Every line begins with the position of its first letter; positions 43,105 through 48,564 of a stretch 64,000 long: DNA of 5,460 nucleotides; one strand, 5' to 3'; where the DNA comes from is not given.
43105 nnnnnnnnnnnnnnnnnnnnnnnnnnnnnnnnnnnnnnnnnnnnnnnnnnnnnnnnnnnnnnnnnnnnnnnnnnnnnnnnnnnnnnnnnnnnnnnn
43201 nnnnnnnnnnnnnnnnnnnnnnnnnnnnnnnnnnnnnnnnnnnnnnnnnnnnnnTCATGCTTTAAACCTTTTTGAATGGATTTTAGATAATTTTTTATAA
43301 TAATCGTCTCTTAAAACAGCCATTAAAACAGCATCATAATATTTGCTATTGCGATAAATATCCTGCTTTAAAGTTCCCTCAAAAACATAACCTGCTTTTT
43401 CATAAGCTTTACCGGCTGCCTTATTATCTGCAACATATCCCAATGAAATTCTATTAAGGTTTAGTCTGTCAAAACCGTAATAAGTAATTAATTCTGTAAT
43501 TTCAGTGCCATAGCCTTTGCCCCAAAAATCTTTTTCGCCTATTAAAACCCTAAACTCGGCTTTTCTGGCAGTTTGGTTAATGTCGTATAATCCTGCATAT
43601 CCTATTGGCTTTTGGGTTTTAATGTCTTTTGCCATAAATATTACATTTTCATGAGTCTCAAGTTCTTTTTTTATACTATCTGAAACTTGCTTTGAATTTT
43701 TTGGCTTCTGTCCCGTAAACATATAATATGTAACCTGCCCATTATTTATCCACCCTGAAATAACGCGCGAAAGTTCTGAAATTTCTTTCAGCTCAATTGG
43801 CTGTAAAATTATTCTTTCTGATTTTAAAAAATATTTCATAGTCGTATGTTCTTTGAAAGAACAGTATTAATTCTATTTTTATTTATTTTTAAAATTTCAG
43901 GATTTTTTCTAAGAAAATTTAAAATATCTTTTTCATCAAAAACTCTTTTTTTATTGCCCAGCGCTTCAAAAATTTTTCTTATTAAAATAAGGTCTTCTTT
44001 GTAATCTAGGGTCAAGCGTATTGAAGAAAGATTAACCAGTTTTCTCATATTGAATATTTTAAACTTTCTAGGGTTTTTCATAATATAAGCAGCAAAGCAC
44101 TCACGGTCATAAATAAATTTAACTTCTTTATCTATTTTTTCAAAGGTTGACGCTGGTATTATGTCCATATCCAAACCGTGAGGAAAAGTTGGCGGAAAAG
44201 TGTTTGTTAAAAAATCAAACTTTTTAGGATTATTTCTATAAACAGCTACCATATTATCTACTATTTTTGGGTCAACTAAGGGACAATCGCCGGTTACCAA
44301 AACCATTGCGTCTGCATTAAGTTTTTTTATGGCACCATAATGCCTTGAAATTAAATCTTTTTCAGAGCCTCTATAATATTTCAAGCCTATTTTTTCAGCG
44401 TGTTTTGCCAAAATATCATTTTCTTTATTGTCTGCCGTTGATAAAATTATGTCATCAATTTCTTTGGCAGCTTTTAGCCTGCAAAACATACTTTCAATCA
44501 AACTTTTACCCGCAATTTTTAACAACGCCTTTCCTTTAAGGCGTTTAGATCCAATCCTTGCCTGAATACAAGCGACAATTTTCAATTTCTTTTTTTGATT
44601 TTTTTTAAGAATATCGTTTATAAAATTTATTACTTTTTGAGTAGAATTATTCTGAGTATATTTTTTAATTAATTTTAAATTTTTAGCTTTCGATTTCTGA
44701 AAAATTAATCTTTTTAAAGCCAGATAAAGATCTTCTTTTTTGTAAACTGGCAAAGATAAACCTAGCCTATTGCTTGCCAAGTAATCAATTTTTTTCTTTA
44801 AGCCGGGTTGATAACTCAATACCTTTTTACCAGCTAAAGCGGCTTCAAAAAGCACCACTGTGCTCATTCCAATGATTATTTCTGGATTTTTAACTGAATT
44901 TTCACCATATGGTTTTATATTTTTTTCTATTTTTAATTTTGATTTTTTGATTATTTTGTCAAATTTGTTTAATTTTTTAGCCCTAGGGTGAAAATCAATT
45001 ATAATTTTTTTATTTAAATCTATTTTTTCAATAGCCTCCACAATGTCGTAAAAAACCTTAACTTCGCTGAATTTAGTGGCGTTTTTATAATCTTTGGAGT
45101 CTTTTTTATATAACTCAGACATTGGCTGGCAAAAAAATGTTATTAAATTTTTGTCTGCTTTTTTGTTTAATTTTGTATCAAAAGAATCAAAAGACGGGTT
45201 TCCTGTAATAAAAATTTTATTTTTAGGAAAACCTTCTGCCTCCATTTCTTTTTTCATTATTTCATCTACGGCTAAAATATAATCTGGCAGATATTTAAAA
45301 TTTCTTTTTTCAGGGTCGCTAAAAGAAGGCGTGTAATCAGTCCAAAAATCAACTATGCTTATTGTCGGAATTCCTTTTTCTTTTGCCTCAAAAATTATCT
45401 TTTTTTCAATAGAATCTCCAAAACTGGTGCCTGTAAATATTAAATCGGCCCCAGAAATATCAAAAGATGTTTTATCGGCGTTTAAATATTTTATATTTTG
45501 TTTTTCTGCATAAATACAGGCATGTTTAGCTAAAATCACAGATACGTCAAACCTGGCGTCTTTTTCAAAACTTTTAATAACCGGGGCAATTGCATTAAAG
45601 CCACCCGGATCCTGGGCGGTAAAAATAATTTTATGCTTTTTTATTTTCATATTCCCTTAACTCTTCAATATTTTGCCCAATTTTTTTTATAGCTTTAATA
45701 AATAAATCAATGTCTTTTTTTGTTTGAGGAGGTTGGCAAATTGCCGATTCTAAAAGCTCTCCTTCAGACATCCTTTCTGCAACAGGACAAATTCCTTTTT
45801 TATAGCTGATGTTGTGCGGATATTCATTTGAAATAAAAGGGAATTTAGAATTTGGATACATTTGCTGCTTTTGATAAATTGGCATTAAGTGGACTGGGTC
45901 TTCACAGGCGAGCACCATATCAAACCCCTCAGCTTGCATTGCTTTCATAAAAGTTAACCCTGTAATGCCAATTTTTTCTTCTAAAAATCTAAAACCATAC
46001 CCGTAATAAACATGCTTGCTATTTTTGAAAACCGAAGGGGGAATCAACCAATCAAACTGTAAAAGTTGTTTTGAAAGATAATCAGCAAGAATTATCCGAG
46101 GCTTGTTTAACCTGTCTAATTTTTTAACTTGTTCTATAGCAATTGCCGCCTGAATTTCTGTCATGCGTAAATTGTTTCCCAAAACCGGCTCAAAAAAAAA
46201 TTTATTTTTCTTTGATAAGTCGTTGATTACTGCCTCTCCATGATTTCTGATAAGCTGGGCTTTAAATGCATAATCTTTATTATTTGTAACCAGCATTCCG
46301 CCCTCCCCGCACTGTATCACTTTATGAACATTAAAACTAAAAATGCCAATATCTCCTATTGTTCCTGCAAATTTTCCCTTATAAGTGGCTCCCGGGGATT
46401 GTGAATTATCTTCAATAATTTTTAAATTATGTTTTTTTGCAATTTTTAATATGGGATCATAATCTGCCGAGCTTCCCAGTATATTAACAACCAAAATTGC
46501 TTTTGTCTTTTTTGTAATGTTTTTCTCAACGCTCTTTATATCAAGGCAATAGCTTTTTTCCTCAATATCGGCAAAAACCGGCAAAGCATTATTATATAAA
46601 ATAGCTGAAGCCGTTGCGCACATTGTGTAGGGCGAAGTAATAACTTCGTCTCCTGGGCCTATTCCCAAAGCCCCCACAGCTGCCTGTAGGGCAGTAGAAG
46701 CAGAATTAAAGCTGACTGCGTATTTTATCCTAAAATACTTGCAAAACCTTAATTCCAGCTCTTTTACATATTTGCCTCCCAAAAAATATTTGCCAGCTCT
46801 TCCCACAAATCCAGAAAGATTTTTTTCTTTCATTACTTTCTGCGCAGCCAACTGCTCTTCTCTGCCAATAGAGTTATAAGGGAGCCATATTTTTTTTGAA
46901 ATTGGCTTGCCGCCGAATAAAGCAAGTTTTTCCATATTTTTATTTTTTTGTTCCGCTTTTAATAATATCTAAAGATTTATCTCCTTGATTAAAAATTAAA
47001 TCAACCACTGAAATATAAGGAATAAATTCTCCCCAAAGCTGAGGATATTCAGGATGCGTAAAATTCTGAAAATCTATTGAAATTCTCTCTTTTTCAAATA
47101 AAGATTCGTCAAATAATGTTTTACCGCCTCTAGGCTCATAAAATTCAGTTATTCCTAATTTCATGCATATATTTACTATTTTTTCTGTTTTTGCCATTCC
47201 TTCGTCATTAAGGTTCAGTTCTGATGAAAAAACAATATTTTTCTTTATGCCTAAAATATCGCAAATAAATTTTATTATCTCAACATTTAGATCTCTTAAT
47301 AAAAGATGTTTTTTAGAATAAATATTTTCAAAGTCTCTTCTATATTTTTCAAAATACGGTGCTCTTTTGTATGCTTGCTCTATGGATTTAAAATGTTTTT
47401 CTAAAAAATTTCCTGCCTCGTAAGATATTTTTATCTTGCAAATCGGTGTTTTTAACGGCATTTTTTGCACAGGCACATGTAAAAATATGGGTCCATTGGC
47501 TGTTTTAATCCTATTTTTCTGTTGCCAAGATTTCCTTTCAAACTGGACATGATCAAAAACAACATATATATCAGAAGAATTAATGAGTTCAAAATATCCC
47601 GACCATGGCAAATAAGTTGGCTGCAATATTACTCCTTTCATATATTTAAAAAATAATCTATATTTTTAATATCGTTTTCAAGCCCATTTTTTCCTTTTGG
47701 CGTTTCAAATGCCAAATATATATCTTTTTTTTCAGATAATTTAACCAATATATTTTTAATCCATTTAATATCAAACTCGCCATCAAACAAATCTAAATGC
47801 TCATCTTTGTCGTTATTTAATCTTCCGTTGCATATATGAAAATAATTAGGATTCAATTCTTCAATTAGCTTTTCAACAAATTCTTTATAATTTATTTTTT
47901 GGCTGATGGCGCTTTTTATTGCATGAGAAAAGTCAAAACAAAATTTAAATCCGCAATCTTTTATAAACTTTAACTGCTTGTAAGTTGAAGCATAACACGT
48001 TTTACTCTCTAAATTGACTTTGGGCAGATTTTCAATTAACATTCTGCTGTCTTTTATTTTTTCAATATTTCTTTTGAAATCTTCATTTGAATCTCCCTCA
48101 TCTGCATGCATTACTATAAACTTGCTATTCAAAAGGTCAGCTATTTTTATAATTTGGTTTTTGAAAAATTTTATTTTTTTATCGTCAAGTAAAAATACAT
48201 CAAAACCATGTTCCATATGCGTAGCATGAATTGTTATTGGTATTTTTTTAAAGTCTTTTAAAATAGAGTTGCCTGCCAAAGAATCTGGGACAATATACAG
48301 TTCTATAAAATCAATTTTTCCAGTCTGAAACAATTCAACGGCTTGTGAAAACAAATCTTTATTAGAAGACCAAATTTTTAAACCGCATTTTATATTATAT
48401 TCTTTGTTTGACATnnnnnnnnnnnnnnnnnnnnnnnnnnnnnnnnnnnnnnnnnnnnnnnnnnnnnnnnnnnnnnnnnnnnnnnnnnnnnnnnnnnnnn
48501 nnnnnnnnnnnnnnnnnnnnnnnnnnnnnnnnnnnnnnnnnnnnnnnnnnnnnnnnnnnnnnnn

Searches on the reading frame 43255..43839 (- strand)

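Call 23: search_protein_families(library=pfam, proteins=[window:43255-43839:-], max_evalue=0.0001)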
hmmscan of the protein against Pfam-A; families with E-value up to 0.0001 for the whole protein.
window:43255-43839:- (194 aa): 5 families
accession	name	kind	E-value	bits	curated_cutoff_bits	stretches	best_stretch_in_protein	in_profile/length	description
PF13302.13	Acetyltransf_3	-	3.7e-19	70.2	25.4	1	9-151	1-137/138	Acetyltransferase (GNAT) domain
PF00583.31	Acetyltransf_1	-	3.7e-11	43.8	20.7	1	52-151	21-116/116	Acetyltransferase (GNAT) family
PF13420.13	Acetyltransf_4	-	1e-09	39.1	24.3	1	36-171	21-154/155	Acetyltransferase (GNAT) domain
PF13523.12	Acetyltransf_8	-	1.6e-08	34.7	27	1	26-157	8-143/145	Acetyltransferase (GNAT) domain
PF13508.13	Acetyltransf_7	-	3.4e-05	24.6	27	1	67-152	5-83/84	Acetyltransferase (GNAT) domain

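Call 44: search_protein_families(library=ncbifam, proteins=[window:43255-43839:-], max_evalue=0.1)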
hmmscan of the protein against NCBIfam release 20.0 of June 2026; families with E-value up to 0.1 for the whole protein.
window:43255-43839:- (194 aa): 16 families
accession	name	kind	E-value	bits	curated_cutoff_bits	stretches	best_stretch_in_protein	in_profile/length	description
NF011709.0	PRK15130.1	equivalog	5.8e-18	65.4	218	1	11-186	8-175/186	spermidine N1-acetyltransferase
TIGR03585.1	PseH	equivalog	8.7e-14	51.9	93.1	1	25-173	12-155/156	UDP-4-amino-4,6-dideoxy-N-acetyl-beta-L-altrosamine N-acetyltransferase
NF033151.0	AAC_6p_A10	exception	1e-08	35.4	400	1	47-174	37-175/178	AAC(6')-I family aminoglycoside 6'-N-acetyltransferase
NF000431.1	AAC_6p_Ian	exception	3.9e-07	29.8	400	1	77-174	67-174/190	aminoglycoside N-acetyltransferase AAC(6')-Ian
NF000507.1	AAC_6p_Ie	exception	7.2e-07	29.4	450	1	49-181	39-183/201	aminoglycoside N-acetyltransferase AAC(6')-Ie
NF033693.0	AAC_6p_Ie_fam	exception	8.6e-07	29.3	340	1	75-173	66-175/179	AAC(6')-Ie family aminoglycoside N-acetyltransferase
NF007527.0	PRK10140.1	equivalog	1.1e-06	28.7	236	1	122-175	107-160/162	N-acetyltransferase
NF000016.1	AAC_6p_Im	exception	7.5e-06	26.2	350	1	77-174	67-175/178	aminoglycoside N-acetyltransferase AAC(6')-Im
TIGR01575.1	rimI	equivalog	1e-05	25.7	86.4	1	53-173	20-132/132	ribosomal protein S18-alanine N-acetyltransferase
NF008072.0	PRK10809.1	equivalog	7.1e-05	22.6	190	1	67-182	77-192/194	ribosomal protein S5-alanine N-acetyltransferase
NF007539.0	PRK10151.1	equivalog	0.00016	21.4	184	1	84-175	84-174/179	50S ribosomal protein L7/L12-serine acetyltransferase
NF040702.1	ileS_w_GNAT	exception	0.00038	18.2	1999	1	66-168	334-433/1100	isoleucine--tRNA ligase, N-acetyltransferase domain-containing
NF000225.3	AAC_6p_Strep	exception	0.0015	18.5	250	1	92-179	66-154/156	aminoglycoside 6'-N-acetyltransferase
NF012165.0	AAC_6p_set_A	equivalog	0.0032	17.2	280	1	100-157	96-153/177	aminoglycoside 6'-N-acetyltransferase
TIGR04431.1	N6_acetyl_AAC6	equivalog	0.0043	16.7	260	1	102-181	105-178/184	AacA4 family aminoglycoside N(6')-acetyltransferase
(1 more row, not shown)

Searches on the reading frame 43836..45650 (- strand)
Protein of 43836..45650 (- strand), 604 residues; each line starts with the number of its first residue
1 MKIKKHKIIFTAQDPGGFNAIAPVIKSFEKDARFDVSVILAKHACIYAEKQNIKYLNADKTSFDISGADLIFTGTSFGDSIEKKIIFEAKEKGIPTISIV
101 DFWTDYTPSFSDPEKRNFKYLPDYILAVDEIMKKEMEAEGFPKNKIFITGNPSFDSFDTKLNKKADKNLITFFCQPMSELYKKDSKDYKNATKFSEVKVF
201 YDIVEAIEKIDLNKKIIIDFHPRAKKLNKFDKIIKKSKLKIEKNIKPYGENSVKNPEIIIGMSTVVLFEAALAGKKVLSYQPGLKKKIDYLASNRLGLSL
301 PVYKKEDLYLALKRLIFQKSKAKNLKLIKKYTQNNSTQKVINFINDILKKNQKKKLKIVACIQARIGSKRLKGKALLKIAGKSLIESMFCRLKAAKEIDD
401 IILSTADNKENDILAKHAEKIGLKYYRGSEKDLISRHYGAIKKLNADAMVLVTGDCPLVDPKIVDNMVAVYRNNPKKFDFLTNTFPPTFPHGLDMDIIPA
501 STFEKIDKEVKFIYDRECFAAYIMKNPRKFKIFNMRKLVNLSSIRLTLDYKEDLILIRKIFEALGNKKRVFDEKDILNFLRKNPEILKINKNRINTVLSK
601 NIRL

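Call 6: search_protein_families(library=pfam, proteins=[window:43836-45650:-], max_evalue=0.001)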
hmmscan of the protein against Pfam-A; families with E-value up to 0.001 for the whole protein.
window:43836-45650:- (604 aa): 3 families
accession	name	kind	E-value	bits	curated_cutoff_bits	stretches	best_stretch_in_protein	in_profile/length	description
PF02348.25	CTP_transf_3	-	1.6e-22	80.8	22.6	1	360-489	2-130/217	Cytidylyltransferase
PF12804.13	NTP_transf_3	-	1.3e-08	35.6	27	1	370-477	11-117/160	MobA-like NTP transferase domain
PF02350.25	Epimerase_2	-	7.7e-06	25.4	30.6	1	123-344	124-346/347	UDP-N-acetylglucosamine 2-epimerase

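Call 18: search_protein_families(library=ncbifam, proteins=[window:43836-45650:-], max_evalue=0.00001)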
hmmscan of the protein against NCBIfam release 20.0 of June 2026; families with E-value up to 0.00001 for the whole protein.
window:43836-45650:- (604 aa): 9 families
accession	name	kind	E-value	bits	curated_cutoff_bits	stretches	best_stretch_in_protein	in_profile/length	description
NF009905.0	PRK13368.1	subfamily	1.4e-17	63.9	255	1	357-476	2-119/243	3-deoxy-manno-octulosonate cytidylyltransferase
NF003950.0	PRK05450.1-3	subfamily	5.3e-16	58.7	234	1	358-527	3-161/248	3-deoxy-manno-octulosonate cytidylyltransferase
NF003952.0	PRK05450.1-5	subfamily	2.2e-15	56.5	193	1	357-478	2-122/250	3-deoxy-manno-octulosonate cytidylyltransferase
NF003948.0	PRK05450.1-1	equivalog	1.2e-11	44.3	281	1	355-475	3-124/248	3-deoxy-manno-octulosonate cytidylyltransferase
NF001457.0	PRK00317.1-3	equivalog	2.5e-10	40.2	164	1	372-474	17-116/200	molybdenum cofactor guanylyltransferase MobA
TIGR03310.1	matur_MocA_YgfJ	equivalog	1.6e-06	28.3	186.45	1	368-486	10-130/188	molybdenum cofactor cytidylyltransferase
TIGR00236.1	wecB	equivalog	2.1e-06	27.2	210.15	0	122-273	142-293/366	non-hydrolyzing UDP-N-acetylglucosamine 2-epimerase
TIGR00454.1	TIGR00454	hypoth_equivalog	2.2e-06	27.7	174.7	1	373-482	18-123/183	TIGR00454 family protein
TIGR00466.1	kdsB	equivalog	3.8e-06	26.5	155.2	1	359-469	4-114/241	3-deoxy-manno-octulosonate cytidylyltransferase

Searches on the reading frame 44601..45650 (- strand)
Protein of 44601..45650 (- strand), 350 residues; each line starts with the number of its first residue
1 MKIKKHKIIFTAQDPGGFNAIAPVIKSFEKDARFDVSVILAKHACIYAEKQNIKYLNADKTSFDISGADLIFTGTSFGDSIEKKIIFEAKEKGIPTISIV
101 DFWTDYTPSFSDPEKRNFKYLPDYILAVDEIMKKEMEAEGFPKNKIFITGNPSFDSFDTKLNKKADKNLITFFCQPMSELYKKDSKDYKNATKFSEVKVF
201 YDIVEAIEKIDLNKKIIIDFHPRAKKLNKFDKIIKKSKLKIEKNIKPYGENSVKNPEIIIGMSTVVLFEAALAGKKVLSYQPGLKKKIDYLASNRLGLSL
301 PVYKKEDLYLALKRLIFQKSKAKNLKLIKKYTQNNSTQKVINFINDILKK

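Call 44: search_protein_families(library=ncbifam, proteins=[window:44601-45650:-], max_evalue=0.1)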
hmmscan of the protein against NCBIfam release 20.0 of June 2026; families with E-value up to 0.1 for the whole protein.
window:44601-45650:- (350 aa): 1 family
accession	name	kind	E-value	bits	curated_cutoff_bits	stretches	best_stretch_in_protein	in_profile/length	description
TIGR00236.1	wecB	equivalog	5e-07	29.2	210.15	1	122-278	142-298/366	non-hydrolyzing UDP-N-acetylglucosamine 2-epimerase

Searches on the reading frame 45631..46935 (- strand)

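Call 6: search_protein_families(library=pfam, proteins=[window:45631-46935:-], max_evalue=0.001)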
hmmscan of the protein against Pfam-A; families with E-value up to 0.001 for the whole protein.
window:45631-46935:- (434 aa): 2 families
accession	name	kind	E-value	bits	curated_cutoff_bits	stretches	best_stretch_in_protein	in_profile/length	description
PF01041.23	DegT_DnrJ_EryC1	-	5.2e-87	292.8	19.8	1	47-367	17-330/360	DegT/DnrJ/EryC1/StrS aminotransferase family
PF01053.26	Cys_Met_Meta_PP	-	1.5e-05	24.1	27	1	58-183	55-180/381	Cys/Met metabolism PLP-dependent enzyme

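Call 18: search_protein_families(library=ncbifam, proteins=[window:45631-46935:-], max_evalue=0.00001)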
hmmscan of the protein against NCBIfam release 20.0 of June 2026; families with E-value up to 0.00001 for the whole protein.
window:45631-46935:- (434 aa): 12 families
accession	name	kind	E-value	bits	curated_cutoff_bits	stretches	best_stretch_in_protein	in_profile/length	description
TIGR03588.1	PseC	equivalog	5.5e-63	213.2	423.5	1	49-377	24-357/380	UDP-4-amino-4,6-dideoxy-N-acetyl-beta-L-altrosamine transaminase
TIGR04181.1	NHT_00031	hypoth_equivalog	4.9e-54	183.6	420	1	54-361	29-342/359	LegC family aminotransferase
NF008687.0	PRK11706.1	equivalog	1.2e-49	169.1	375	1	47-294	23-270/375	dTDP-4-amino-4,6-dideoxygalactose transaminase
NF008658.2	PRK11658.1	equivalog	1.6e-49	168.6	631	1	52-344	30-324/379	UDP-4-amino-4-deoxy-L-arabinose aminotransferase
NF011936.0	PRK15407.1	equivalog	2.5e-45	155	423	2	29-234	38-252/440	lipopolysaccharide biosynthesis protein RfbH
TIGR02379.1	ECA_wecE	subfamily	1e-43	149.6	434.85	1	51-294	27-271/376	dTDP-4-amino-4,6-dideoxy-D-glucose transaminase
TIGR04427.1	PLP_DesI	equivalog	1.6e-34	119.7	650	1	53-357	50-343/390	dTDP-4-dehydro-6-deoxyglucose aminotransferase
NF006230.0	PRK08363.1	equivalog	6.5e-08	31.8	534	1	77-191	100-219/398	alanine aminotransferase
NF004975.0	PRK06348.1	equivalog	4.7e-06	25.8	549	1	64-189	75-213/384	pyridoxal phosphate-dependent aminotransferase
NF005744.0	PRK07568.1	subfamily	5.1e-06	25.5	389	1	77-178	95-203/398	pyridoxal phosphate-dependent aminotransferase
NF005816.0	PRK07682.1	equivalog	5.6e-06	25.2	620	1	73-178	93-204/390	aminotransferase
TIGR01977.1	am_tr_V_EF2568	hypoth_equivalog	7.3e-06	25.2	377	0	45-218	34-214/376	cysteine desulfurase family protein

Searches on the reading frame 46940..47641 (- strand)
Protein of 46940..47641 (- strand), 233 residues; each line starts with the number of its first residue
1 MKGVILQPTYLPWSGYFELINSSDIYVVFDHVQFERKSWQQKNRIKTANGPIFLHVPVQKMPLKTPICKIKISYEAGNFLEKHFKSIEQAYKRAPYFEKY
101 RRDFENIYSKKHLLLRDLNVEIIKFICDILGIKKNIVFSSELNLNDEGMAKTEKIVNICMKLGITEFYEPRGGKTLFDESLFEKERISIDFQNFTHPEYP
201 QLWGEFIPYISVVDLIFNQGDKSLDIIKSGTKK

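Call 6: search_protein_families(library=pfam, proteins=[window:46940-47641:-], max_evalue=0.001)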
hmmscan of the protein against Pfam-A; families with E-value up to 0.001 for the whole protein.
window:46940-47641:- (233 aa): 1 family
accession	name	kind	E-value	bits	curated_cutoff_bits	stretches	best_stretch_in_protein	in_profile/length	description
PF08889.16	WbqC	-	7.4e-73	245.4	21.3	1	7-225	1-217/218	WbqC-like protein family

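Call 18: search_protein_families(library=ncbifam, proteins=[window:46940-47641:-], max_evalue=0.00001)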
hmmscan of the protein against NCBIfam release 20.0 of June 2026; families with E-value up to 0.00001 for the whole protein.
window:46940-47641:- (233 aa): 0 families

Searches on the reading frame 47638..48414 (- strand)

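Call 6: search_protein_families(library=pfam, proteins=[window:47638-48414:-], max_evalue=0.001)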
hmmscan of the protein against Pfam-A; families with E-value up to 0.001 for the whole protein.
window:47638-48414:- (258 aa): 1 family
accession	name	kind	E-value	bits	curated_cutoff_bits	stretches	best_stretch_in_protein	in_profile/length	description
PF01261.30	AP_endonuc_2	-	4.7e-07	30.2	31.1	1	58-246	42-240/249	Xylose isomerase-like TIM barrel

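Call 18: search_protein_families(library=ncbifam, proteins=[window:47638-48414:-], max_evalue=0.00001)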
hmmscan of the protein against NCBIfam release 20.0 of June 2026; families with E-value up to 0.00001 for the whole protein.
window:47638-48414:- (258 aa): 0 families
